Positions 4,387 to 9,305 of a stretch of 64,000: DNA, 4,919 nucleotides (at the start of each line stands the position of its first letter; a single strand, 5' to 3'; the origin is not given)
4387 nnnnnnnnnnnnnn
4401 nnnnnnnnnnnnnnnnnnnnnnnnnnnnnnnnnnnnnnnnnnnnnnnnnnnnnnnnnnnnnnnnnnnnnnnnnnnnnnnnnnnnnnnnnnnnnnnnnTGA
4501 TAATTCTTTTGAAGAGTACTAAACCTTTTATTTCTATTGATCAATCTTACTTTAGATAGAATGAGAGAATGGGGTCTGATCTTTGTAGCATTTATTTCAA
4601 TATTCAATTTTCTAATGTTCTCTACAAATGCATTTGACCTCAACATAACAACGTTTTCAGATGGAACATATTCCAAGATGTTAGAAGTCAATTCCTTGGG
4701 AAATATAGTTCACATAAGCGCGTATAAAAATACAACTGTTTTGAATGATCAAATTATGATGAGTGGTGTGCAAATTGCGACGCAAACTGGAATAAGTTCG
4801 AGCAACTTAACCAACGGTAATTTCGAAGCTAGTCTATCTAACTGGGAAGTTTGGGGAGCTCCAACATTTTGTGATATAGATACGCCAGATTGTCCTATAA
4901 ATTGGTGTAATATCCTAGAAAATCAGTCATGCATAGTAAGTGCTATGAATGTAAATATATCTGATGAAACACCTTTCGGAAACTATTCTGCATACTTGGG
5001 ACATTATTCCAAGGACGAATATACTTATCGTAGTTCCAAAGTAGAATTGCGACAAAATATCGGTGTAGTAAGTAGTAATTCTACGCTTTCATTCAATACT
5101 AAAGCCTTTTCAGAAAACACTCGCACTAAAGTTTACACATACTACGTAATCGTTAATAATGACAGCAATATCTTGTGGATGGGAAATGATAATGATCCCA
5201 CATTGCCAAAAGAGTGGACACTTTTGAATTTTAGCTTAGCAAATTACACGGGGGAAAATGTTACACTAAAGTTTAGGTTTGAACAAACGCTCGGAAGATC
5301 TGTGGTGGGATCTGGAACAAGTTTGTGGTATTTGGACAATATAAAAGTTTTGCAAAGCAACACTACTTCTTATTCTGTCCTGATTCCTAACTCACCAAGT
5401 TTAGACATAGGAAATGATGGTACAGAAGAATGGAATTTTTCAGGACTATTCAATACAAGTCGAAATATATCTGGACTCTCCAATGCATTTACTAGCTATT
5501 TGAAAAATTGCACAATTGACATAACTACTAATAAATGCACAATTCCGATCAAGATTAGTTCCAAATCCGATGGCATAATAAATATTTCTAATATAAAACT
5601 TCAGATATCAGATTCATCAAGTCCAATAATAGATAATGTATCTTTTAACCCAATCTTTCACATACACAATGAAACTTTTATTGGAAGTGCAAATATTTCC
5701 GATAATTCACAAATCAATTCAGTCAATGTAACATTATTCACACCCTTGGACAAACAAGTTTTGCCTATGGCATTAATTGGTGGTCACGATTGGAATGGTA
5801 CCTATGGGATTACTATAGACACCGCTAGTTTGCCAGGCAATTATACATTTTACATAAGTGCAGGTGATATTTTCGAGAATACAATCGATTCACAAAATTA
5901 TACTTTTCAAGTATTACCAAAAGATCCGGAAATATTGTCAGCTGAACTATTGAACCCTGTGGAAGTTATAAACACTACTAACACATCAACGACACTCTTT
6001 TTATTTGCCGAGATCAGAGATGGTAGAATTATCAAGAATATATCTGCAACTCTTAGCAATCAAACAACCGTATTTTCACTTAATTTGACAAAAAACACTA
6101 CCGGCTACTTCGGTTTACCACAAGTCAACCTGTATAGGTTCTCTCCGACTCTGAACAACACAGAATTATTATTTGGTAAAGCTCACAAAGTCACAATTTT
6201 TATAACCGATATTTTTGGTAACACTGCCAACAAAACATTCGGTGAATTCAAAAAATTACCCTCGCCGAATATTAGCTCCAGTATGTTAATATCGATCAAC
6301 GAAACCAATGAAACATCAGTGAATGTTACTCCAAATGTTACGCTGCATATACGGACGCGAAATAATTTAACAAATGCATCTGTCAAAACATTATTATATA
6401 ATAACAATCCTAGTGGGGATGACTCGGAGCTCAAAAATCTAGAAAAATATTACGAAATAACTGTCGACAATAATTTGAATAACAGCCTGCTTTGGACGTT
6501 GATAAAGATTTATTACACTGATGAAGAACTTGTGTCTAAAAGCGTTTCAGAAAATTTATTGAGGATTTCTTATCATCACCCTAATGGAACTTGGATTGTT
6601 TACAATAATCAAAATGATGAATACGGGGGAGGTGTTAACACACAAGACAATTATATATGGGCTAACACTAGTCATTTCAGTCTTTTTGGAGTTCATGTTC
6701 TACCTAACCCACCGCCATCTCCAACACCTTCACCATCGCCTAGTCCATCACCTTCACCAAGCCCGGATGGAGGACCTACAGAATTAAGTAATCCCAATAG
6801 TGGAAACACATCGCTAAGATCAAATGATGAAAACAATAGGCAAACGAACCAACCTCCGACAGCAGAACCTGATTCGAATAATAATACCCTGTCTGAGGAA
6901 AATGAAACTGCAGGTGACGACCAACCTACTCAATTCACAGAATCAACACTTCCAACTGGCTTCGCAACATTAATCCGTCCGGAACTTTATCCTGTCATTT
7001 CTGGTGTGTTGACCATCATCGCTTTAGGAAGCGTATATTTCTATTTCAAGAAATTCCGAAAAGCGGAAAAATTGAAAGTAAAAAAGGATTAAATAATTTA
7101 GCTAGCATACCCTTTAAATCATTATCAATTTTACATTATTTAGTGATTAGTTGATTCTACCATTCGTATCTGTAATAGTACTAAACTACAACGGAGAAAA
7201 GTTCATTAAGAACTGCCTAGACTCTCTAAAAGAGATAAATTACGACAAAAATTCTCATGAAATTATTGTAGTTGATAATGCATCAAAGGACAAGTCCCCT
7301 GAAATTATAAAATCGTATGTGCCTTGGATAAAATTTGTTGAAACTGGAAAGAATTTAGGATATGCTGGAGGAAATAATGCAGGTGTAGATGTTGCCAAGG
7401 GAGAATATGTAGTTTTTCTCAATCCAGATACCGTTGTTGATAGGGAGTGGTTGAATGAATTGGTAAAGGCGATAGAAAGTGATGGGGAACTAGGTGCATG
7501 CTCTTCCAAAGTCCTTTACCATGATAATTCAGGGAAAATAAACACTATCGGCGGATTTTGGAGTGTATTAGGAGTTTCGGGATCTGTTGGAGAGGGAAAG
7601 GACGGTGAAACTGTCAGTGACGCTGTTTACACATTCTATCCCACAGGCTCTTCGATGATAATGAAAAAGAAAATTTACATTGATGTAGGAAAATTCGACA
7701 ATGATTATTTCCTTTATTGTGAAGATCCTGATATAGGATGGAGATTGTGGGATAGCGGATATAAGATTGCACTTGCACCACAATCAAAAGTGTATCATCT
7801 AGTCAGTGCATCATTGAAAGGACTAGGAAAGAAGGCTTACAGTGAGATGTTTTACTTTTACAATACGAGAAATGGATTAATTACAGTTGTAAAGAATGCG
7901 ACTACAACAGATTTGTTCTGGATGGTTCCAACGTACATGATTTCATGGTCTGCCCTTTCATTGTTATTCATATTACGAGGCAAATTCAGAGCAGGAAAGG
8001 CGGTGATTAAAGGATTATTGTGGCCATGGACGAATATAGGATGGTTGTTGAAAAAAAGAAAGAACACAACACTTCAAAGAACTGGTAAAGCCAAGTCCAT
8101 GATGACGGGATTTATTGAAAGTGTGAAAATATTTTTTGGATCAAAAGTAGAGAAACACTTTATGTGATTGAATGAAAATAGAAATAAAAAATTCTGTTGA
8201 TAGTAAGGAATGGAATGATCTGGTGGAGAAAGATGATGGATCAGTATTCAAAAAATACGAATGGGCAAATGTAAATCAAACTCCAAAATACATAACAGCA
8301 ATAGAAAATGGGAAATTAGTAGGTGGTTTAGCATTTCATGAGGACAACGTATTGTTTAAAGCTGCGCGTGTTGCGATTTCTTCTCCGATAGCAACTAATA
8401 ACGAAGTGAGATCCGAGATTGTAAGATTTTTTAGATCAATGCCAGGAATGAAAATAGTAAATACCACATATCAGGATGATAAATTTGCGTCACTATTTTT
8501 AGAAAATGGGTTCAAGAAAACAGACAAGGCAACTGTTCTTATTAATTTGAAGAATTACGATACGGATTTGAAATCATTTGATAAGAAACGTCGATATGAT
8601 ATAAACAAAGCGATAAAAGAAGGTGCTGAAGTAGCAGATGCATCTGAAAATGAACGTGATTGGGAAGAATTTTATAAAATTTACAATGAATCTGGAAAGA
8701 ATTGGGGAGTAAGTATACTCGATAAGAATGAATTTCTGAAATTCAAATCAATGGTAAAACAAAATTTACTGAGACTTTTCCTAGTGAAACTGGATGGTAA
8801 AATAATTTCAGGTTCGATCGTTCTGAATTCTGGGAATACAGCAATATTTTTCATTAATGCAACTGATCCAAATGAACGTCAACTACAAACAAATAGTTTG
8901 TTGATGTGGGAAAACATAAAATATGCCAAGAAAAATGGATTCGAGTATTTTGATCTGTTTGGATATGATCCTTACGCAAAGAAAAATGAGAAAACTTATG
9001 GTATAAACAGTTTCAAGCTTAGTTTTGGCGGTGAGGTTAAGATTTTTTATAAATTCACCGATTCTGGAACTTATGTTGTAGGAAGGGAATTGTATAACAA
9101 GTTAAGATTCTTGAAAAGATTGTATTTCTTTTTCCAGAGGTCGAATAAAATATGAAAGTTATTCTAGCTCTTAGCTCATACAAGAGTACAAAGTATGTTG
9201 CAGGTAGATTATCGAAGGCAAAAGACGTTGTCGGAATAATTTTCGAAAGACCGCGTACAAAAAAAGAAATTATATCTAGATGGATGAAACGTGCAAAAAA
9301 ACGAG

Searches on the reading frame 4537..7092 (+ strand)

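Call 8: search_protein_families(library=pfam, proteins=[window:4537-7092:+], max_evalue=0.01)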
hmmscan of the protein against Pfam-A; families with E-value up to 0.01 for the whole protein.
window:4537-7092:+ (851 aa): 0 families

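Call 9: search_protein_families(library=ncbifam, proteins=[window:4537-7092:+], max_evalue=0.01)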
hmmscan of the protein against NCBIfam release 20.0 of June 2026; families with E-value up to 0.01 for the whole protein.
window:4537-7092:+ (851 aa): 1 family
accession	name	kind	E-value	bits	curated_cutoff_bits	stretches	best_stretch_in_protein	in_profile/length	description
NF033845.1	MSCRAMM_ClfB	exception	0.0011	16.9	999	1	689-789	522-617/871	MSCRAMM family adhesin clumping factor ClfB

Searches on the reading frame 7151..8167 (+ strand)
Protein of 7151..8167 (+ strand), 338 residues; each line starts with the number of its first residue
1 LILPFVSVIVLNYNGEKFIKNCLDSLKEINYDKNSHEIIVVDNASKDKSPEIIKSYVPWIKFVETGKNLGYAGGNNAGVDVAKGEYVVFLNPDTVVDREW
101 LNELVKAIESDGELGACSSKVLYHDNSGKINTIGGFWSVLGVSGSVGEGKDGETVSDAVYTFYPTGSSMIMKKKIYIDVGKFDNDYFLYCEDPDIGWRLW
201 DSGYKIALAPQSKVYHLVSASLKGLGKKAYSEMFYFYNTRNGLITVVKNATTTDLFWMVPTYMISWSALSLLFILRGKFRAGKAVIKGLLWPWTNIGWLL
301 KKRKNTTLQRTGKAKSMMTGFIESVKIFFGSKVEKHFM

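Call 8: search_protein_families(library=pfam, proteins=[window:7151-8167:+], max_evalue=0.01)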
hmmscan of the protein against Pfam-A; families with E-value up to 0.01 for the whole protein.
window:7151-8167:+ (338 aa): 7 families
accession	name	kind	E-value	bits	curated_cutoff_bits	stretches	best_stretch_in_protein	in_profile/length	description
PF00535.33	Glycos_transf_2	-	1.7e-29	103.4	23.3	1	7-133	1-128/168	Glycosyl transferase family 2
PF13641.12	Glyco_tranf_2_3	-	4.1e-10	40.5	27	1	6-224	3-219/230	Glycosyltransferase like family 2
PF10111.15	Glyco_tranf_2_2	-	1.6e-09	38.1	27.3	1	8-109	2-107/276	Glycosyltransferase like family 2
PF13632.12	Glyco_trans_2_3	-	6e-09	36.4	27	1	86-279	1-180/198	Glycosyl transferase family group 2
PF12804.13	NTP_transf_3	-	0.00036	21.2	27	1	11-117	19-120/160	MobA-like NTP transferase domain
PF13506.12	Glyco_transf_21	-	0.0043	17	21.7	0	78-219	25-157/174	Glycosyl transferase family 21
PF13712.12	Glyco_tranf_2_5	-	0.0049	17.1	27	0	67-115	37-86/210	Glycosyltransferase like family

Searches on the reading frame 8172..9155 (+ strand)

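Call 8: search_protein_families(library=pfam, proteins=[window:8172-9155:+], max_evalue=0.01)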
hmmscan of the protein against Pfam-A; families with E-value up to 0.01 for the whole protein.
window:8172-9155:+ (327 aa): 5 families
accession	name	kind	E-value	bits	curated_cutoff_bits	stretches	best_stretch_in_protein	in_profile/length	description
PF13480.13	Acetyltransf_6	-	3.5e-14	53.6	22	1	138-266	1-138/143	Acetyltransferase (GNAT) domain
PF02388.22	FemAB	-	8.7e-13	48.3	24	2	211-290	307-383/406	FemAB family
PF07395.17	Mig-14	-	8.4e-06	25.8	22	1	133-255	108-232/264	Mig-14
PF04339.18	FemAB_like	-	4.9e-05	23.1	27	1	91-223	131-273/369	Peptidogalycan biosysnthesis/recognition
PF00583.31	Acetyltransf_1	-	0.00024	21.8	20.7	0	167-261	4-97/116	Acetyltransferase (GNAT) family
